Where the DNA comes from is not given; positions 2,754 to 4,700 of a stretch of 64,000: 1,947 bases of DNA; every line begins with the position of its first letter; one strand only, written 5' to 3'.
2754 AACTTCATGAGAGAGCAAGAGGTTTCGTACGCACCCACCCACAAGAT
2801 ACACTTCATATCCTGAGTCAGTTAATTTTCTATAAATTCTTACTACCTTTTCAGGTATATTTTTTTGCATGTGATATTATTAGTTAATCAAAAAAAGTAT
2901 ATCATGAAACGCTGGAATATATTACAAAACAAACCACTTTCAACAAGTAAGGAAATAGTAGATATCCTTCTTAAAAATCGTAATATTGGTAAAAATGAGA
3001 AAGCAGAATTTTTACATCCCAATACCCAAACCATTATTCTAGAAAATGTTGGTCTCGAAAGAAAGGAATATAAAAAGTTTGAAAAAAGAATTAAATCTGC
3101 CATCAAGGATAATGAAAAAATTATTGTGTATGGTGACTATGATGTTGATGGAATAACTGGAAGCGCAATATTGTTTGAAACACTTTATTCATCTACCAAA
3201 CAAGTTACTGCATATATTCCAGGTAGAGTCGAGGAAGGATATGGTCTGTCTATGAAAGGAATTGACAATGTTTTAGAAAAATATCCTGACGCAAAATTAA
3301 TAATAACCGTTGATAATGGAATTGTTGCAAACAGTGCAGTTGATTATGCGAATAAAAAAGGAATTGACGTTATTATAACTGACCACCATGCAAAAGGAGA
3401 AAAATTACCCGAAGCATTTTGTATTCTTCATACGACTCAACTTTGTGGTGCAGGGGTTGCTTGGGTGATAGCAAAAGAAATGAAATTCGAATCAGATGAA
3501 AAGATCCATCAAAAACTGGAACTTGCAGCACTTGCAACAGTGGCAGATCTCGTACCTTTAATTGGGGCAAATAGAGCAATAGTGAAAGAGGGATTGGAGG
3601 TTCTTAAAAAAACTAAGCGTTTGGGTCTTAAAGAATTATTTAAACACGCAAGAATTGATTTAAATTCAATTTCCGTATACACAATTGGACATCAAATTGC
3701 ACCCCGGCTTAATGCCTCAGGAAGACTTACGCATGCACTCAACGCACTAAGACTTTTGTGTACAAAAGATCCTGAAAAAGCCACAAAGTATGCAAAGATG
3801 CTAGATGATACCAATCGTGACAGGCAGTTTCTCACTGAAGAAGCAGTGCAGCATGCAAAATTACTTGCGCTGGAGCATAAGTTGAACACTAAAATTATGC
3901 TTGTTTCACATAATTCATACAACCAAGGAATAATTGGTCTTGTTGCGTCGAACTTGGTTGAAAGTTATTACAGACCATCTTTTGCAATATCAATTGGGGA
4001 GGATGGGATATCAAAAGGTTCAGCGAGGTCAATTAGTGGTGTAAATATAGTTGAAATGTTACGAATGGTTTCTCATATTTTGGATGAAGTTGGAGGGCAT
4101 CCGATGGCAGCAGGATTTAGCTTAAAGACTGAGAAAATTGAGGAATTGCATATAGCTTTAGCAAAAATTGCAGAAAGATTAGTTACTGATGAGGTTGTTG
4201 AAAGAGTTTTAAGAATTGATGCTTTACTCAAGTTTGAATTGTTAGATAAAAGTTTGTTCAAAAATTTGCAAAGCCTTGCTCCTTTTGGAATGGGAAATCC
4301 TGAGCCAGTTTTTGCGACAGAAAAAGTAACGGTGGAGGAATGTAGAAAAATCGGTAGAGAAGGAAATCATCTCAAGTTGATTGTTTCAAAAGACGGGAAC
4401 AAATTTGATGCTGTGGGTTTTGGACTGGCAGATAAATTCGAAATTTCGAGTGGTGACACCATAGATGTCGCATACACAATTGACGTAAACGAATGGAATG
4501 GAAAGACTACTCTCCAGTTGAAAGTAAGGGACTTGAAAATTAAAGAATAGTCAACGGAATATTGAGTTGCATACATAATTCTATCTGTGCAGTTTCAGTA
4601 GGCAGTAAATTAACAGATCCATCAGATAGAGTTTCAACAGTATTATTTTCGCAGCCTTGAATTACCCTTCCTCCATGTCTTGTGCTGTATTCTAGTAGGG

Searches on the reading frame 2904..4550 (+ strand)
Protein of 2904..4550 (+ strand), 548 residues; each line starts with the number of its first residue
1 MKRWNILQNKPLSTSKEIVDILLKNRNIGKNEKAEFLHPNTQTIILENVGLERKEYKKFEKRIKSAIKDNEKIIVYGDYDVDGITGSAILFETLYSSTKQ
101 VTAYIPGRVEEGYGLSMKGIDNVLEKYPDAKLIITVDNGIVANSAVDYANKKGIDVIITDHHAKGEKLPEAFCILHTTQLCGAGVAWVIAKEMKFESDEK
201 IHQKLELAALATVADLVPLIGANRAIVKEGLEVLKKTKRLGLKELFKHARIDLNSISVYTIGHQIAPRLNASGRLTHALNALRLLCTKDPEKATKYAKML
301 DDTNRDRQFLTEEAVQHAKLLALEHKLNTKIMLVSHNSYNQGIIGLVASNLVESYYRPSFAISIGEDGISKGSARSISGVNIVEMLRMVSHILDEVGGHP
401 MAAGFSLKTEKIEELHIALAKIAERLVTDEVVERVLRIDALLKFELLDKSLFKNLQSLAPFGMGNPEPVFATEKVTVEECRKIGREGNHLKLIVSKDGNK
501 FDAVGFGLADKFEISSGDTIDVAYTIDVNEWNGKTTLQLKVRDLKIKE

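Call 65: find_encoding_contigs(protein=window:2904-4550:+, flank=4000, max_places=6)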
Protein window:2904-4550:+ (548 aa): 1 contig read that carries it; 1 place shown.
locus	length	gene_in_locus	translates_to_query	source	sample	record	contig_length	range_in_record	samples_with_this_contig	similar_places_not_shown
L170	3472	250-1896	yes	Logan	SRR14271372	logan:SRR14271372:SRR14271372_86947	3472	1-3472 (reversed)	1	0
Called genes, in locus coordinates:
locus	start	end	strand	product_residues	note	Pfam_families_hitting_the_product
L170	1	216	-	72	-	?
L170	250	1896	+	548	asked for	PF01368:DHH, PF02272:DHHA1, PF17768:RecJ_OB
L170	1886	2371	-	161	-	-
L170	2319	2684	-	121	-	-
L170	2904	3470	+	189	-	?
